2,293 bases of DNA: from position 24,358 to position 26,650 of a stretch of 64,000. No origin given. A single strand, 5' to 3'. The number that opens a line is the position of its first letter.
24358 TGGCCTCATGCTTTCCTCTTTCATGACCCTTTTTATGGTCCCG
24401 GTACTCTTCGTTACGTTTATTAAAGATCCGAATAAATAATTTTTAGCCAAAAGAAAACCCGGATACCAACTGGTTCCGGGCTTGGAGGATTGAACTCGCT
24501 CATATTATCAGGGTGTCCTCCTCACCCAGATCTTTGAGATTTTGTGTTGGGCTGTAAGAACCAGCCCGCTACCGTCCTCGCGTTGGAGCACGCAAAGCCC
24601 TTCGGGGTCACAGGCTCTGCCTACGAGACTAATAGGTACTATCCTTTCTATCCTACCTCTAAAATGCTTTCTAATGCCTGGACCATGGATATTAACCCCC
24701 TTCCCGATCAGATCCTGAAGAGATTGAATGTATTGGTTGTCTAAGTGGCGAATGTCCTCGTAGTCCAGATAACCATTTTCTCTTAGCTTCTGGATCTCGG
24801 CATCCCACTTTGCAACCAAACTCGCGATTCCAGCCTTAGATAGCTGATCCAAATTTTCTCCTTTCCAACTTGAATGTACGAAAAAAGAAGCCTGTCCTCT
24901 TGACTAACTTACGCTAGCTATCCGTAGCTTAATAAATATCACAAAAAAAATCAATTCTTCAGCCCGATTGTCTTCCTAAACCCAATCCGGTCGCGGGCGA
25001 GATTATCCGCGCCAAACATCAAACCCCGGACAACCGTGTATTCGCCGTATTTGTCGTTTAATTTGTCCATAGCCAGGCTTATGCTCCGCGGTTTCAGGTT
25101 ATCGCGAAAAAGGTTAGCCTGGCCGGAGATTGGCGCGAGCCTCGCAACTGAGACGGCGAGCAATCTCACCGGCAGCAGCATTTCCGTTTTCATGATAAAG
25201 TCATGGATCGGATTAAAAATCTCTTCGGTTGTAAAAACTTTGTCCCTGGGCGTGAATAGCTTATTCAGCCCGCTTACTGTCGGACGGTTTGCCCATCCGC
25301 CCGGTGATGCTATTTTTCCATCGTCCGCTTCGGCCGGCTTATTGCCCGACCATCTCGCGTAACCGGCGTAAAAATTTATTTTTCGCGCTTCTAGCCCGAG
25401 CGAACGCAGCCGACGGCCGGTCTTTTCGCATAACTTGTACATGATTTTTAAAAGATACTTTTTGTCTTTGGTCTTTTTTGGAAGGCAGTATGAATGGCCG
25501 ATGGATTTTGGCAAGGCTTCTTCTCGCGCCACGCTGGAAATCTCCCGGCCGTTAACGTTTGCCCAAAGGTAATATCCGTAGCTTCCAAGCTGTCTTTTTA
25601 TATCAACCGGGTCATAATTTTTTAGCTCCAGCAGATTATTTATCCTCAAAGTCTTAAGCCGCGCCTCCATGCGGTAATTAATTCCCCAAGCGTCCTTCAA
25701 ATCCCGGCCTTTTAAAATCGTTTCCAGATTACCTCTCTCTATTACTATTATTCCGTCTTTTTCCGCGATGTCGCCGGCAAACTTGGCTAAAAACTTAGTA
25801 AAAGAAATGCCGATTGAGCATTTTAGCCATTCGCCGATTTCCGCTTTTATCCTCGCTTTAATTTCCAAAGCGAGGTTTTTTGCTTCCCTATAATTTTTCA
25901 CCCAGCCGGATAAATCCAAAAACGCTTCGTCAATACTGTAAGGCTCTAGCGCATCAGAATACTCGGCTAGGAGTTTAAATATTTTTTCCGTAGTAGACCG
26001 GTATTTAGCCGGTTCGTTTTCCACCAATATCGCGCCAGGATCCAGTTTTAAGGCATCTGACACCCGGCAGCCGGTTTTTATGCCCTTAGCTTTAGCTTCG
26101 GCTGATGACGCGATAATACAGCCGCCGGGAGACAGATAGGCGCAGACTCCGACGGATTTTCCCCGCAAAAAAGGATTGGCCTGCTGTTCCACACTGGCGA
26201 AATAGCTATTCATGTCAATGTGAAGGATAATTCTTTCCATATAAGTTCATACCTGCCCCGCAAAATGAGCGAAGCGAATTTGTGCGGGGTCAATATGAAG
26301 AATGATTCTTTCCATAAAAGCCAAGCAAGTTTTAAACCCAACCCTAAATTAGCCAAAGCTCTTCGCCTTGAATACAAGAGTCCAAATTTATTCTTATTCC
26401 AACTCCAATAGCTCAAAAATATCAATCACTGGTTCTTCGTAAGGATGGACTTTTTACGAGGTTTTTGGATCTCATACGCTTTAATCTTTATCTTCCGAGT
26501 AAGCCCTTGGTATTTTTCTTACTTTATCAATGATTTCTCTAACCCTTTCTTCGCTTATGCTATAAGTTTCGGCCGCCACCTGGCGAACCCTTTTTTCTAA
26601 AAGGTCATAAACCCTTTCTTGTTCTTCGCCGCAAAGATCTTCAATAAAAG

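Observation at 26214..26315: dinB is preceded by a 22-codon uORF that duplicates its first nine codons with only synonymous differences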

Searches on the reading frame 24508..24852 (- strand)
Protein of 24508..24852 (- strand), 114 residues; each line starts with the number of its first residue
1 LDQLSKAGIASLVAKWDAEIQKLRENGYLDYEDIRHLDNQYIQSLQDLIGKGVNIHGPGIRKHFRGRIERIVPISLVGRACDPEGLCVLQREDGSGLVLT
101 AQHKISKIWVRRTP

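Call 58: search_protein_families(library=pfam, proteins=[window:24508-24852:-], max_evalue=0.01)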
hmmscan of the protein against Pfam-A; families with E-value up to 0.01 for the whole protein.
window:24508-24852:- (114 aa): 0 families

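Call 81: find_encoding_contigs(protein=window:24508-24852:-, flank=3000, max_places=10)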
Protein window:24508-24852:- (114 aa): 2 contigs read that carry it; 2 places shown.
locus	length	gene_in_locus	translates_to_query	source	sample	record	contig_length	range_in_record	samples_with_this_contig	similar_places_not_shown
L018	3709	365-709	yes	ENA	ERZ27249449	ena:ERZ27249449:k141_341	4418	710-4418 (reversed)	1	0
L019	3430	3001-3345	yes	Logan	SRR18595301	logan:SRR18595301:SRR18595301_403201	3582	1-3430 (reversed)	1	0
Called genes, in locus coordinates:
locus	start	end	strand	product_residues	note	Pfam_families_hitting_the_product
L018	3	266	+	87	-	?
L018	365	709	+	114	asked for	-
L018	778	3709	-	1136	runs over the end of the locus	PF00873:ACR_tran, PF00403:HMA (faint), PF00873:ACR_tran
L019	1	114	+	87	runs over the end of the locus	?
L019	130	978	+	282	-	PF02498:Bro-N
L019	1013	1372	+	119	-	-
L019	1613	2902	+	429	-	PF00817:IMS, PF11799:IMS_C (weak)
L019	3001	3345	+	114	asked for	-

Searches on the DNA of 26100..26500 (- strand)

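Call 24: search_rna_families(source=window, start=26100, end=26500, threshold=evalue, max_evalue=10)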
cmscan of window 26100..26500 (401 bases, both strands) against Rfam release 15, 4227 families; matches with E-value up to 10: 3.
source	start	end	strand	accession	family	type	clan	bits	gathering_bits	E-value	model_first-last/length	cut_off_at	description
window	26363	26447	-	RF00160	snoZ159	Gene; snRNA; snoRNA; CD-box;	CL00065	16.9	39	2.2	1-86/86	no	Small nucleolar RNA Z159/U59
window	26370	26399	+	RF02572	babR_5UTR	Cis-reg;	-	14.9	93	9.9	72-101/134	no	Brucella babR 5'UTR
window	26327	26412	+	RF01880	Xist_exon1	Gene; lncRNA;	-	10.6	50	2.3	1-85/85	no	X-chromosome inactivation gene exon 1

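Call 34: search_dna_similar(query=window:26200-26345:-, collection=phages, mode=distant, max_evalue=1)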
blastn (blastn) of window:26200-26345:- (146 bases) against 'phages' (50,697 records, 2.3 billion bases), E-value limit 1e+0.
No match.

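Call 40: build_rna_model(alignment_id=A1, structure=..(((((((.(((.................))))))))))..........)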
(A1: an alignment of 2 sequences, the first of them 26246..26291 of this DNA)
Model R1 built from alignment A1 (2 sequences, 50 columns); structure: as given.
model positions 50; base pairs 10; branch points 0; effective number of sequences 2; information 0.909 bits per position. Calibrated on 0.2 Mb of random sequence (short: E-values are rough).
structure used (alignment columns):
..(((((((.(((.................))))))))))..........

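Call 41: search_with_rna_model(model_id=R1, sources=[window, L001, L003, L004, L005, L006, L008, L009], max_evalue=10, filters=default, show_alignments=4)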
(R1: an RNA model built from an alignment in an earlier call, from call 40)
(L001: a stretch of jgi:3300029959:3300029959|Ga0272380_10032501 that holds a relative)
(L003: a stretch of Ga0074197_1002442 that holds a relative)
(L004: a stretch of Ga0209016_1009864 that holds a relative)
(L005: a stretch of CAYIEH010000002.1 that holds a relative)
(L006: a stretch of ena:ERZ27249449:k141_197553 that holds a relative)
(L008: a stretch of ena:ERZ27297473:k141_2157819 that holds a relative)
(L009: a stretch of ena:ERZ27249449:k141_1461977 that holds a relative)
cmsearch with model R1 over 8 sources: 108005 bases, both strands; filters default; matches with E-value up to 10: 4.
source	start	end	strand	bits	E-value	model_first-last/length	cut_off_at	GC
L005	7124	7173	-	71.4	9.3e-16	1-50/50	no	0.5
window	26246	26291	-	66.9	1.3e-14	1-50/50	no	0.54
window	42718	42772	-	9.8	4.5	1-50/50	no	0.53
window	33148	33197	+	8.8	8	1-50/50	no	0.38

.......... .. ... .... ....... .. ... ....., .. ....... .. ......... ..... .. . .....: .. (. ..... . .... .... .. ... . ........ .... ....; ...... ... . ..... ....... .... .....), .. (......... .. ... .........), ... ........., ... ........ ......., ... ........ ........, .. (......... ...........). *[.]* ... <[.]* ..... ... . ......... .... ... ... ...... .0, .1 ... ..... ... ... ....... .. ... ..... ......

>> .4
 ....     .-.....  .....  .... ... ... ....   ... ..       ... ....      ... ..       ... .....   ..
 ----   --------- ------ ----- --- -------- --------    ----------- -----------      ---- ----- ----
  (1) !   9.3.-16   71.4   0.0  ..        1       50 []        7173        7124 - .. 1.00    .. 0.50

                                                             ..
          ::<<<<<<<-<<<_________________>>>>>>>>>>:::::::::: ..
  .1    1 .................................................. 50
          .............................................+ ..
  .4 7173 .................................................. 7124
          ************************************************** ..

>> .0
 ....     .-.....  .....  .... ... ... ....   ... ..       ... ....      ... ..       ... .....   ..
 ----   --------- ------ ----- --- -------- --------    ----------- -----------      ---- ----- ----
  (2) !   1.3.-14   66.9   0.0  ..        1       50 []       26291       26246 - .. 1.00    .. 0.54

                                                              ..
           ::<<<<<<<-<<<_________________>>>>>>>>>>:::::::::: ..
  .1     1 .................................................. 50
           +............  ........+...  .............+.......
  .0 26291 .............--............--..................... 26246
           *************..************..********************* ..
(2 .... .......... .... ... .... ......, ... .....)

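Call 49: search_with_rna_model(model_id=R1, sources=[L012, L013, L010, L011, L002, L007], max_evalue=10, filters=default)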
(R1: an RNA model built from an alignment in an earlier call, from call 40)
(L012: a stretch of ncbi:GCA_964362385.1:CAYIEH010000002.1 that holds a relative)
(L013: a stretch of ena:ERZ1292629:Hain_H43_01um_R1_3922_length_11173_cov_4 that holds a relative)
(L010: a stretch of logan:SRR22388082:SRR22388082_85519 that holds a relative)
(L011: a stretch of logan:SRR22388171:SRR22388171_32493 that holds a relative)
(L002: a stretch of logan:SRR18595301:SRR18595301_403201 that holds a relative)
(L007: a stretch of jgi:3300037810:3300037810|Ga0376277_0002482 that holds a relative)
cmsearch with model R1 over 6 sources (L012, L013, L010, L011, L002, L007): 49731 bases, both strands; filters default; matches with E-value up to 10: 3.
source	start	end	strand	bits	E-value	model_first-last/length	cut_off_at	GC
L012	7124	7173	-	71.4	4.3e-16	1-50/50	no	0.5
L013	2801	2850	-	71.4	4.3e-16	1-50/50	no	0.5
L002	1714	1759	+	66.9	5.9e-15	1-50/50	no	0.54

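Call 75: search_with_rna_model(model_id=R1, sources=[L017, L016, L014], max_evalue=10, filters=off, show_alignments=4)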
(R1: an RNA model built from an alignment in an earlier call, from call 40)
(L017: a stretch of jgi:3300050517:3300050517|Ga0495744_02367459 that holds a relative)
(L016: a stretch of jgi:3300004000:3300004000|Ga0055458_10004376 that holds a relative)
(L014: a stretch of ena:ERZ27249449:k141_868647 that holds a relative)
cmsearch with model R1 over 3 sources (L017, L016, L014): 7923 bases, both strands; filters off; matches with E-value up to 10: 24.
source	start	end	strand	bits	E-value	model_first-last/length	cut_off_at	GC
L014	3050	3095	+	66.9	9.5e-16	1-50/50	no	0.54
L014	3042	3087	-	16.2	0.0077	1-50/50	no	0.5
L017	295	341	+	12.1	0.086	1-50/50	no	0.51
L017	259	287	+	10.9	0.18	7-36/50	no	0.45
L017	207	258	+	10.3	0.24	1-50/50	no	0.63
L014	1147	1175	+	9.4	0.41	1-50/50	no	0.62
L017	363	377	+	9.3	0.44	13-31/50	no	0.47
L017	513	527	-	9.3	0.44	13-31/50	no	0.47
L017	567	581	-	9.3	0.44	13-31/50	no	0.47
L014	1138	1167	-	9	0.53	1-50/50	no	0.6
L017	532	545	-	8.7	0.64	17-30/50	no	0.5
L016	844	866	+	8.2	0.85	1-50/50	no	0.65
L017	171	199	+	7.7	1.1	7-36/50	no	0.59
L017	131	153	+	7.6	1.2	9-34/50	no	0.39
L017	623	634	-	6.5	2.2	17-30/50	no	0.58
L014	3464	3495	+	5.7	3.7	1-50/50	no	0.38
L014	1918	1952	-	5.4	4.3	1-50/50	no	0.51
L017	344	356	+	5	5.3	17-30/50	no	0.62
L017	588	600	-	5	5.3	17-30/50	no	0.62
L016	1124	1178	-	4.6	7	1-50/50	no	0.71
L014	2805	2825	+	4.5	7.4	1-50/50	no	0.19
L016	1006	1019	+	4.3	8.1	1-50/50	no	0.64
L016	491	505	+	4.3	8.4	14-30/50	no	0.47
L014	1834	1867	-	4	9.6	1-50/50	no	0.47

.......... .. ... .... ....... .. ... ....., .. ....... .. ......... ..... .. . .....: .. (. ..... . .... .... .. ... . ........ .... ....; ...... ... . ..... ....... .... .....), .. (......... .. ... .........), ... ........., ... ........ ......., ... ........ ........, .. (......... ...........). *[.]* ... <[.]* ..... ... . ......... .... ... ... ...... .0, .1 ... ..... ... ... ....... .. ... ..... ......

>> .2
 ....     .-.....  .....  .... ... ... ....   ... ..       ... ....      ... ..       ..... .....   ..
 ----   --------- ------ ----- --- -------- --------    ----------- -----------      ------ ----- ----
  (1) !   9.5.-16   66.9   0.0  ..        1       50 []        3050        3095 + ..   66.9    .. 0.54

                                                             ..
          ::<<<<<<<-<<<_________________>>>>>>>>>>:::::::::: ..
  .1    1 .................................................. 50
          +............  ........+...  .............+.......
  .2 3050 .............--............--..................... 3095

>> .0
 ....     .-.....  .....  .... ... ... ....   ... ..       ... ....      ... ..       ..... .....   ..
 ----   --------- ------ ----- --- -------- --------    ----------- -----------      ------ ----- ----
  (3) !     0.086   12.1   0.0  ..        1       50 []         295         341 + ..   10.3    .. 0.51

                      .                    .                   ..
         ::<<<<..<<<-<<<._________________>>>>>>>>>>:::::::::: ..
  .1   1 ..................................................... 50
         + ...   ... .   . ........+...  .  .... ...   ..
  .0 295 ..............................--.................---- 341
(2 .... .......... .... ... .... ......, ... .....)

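Call 86: search_with_rna_model(model_id=R1, sources=[window, L012], max_evalue=1, filters=off)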
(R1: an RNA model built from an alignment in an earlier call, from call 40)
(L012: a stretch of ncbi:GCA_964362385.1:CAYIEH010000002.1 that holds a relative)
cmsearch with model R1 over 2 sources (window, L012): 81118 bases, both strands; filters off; matches with E-value up to 1: 4.
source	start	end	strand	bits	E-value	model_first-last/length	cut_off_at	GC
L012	7124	7173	-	71.4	7e-16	1-50/50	no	0.5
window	26246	26291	-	66.9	9.7e-15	1-50/50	no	0.54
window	26254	26299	+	16.2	0.079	1-50/50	no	0.5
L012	7132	7176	+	12.2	0.82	1-50/50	no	0.51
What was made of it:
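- On MITE-like / small palindromic insertion element: There is one copy in 64 kb and one in 17 kb, searched with the covariance model and filters off (call 86).
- Tried and rejected: Covariance model R1 found none in the window, L012 or any other fetched locus, with filters off on the window and L012 (calls 41, 49, 75, 86).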
